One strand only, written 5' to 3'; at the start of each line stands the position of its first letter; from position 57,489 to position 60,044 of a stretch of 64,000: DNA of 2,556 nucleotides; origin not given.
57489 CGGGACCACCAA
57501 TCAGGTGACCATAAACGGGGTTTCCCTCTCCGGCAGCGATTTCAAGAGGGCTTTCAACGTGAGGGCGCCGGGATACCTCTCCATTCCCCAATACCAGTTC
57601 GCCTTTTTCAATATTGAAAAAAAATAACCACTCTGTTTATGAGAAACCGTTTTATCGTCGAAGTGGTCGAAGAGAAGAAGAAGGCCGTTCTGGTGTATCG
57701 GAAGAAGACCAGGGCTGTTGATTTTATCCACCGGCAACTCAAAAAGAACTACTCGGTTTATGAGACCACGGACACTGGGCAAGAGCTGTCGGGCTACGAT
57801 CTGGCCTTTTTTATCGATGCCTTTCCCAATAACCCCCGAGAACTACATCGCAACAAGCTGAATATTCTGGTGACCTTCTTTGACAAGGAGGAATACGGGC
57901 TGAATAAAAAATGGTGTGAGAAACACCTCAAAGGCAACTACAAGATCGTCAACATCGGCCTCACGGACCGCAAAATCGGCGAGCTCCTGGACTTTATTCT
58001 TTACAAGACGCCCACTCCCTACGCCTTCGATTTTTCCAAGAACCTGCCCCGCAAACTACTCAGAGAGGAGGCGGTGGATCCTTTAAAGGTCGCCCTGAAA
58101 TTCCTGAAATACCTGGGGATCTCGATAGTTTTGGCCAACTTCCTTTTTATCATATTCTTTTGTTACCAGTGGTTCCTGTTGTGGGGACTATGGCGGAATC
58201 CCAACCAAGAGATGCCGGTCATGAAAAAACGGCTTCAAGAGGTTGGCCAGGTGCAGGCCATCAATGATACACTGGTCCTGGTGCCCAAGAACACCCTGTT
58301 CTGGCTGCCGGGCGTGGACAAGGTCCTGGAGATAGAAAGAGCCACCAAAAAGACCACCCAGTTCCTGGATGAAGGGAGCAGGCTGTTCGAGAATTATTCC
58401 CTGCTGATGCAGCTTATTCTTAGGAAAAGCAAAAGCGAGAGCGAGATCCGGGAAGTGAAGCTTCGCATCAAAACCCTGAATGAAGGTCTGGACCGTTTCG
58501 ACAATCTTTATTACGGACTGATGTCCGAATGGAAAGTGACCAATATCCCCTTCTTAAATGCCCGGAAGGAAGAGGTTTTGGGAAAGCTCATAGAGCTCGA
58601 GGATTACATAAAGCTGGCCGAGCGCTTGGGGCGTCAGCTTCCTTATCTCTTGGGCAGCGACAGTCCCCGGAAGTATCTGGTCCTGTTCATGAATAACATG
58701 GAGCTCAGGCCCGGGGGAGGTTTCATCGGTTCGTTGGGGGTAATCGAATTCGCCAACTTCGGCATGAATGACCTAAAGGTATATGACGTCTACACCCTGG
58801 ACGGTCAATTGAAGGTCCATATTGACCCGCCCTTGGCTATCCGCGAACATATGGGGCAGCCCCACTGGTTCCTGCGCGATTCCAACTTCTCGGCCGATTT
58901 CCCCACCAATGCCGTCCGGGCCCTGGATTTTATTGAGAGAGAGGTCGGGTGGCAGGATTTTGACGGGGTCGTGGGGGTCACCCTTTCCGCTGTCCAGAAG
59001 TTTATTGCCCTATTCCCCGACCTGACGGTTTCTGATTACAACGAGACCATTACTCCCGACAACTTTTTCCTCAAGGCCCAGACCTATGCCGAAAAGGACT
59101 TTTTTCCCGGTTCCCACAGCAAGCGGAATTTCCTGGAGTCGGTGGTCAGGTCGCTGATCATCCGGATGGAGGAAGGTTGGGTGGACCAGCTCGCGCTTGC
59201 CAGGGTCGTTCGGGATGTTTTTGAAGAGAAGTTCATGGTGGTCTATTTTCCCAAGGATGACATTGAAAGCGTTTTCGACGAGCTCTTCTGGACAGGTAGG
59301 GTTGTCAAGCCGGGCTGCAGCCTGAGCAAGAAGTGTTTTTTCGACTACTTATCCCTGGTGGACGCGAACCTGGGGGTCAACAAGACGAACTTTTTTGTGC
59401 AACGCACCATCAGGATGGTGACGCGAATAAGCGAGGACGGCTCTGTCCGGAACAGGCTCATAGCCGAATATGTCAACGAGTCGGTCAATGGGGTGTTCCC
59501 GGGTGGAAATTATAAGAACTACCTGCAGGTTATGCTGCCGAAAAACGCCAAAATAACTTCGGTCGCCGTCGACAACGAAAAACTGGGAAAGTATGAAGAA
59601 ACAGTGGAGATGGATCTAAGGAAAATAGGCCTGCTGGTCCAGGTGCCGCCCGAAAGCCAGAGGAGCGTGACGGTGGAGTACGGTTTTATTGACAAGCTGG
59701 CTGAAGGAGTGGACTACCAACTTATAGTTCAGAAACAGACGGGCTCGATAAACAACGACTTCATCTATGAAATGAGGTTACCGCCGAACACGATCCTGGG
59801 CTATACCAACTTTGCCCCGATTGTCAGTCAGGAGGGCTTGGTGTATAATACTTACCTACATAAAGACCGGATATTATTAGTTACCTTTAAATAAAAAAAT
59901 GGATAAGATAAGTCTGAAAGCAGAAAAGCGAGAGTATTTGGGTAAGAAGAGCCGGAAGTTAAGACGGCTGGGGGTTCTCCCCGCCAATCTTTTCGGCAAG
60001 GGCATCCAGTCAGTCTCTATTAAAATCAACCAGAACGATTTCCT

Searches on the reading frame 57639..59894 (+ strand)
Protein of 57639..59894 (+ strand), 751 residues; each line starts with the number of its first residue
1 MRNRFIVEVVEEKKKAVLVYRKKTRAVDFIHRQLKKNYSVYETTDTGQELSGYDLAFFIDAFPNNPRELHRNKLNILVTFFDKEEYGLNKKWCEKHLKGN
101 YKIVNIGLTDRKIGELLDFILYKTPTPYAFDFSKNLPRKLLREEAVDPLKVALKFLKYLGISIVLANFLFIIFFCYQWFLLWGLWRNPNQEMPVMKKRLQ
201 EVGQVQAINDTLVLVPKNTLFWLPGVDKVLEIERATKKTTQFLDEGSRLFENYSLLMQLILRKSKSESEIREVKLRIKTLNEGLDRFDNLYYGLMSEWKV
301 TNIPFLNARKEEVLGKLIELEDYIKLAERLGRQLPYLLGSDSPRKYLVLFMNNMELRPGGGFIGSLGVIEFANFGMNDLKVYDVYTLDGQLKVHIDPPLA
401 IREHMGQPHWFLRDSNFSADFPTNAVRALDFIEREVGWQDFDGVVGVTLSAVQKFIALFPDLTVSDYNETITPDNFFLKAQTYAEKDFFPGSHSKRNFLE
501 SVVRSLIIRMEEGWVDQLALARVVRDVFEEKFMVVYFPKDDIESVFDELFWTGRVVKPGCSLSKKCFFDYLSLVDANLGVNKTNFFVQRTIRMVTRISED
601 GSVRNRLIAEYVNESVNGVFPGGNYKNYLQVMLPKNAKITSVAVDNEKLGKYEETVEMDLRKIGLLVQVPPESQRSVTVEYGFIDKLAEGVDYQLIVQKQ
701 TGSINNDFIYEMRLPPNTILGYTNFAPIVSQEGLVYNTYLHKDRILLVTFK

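Call 7: search_protein_families(library=pfam, proteins=[window:57639-59894:+], max_evalue=0.001)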
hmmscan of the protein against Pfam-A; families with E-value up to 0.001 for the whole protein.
window:57639-59894:+ (751 aa): 1 family
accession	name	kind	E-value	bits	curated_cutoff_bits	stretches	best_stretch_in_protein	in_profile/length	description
PF13196.11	DUF4012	-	1.9e-18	67.8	28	1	341-476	1-135/144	Protein of unknown function (DUF4012)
